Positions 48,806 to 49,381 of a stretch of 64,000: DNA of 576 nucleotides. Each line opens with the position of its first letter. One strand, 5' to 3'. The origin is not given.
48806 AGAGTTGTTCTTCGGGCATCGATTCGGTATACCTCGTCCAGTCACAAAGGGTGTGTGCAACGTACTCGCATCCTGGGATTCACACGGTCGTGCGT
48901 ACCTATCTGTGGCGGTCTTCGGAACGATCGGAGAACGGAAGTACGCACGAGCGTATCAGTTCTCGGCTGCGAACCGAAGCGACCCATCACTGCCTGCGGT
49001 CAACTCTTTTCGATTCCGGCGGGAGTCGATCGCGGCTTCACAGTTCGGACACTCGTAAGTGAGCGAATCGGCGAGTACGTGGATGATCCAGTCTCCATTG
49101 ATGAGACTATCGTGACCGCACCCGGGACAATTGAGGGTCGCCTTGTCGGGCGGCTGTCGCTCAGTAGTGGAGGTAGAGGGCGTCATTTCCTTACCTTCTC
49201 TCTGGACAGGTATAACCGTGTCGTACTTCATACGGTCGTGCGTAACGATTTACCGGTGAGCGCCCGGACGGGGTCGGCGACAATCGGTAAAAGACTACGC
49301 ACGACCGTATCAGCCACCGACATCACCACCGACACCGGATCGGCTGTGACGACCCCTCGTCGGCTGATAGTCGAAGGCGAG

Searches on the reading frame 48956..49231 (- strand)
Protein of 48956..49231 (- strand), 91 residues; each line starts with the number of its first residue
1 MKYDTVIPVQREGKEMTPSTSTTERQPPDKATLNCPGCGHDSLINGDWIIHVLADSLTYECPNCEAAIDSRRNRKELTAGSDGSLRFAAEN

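Call 19: search_protein_families(library=pfam, proteins=[window:48956-49231:-], max_evalue=0.01)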
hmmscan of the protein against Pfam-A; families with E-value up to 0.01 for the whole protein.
window:48956-49231:- (91 aa): 3 families
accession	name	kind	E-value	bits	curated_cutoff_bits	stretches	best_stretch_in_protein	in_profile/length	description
PF13248.11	Zn_ribbon_3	-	0.00074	19.3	27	0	58-71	2-15/26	zinc-ribbon domain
PF24441.1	DUF7560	-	0.0047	17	27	0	57-68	4-15/44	Family of unknown function (DUF7560)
PF20120.5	DUF6510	-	0.008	16.5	26.4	1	31-68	25-61/86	Family of unknown function (DUF6510)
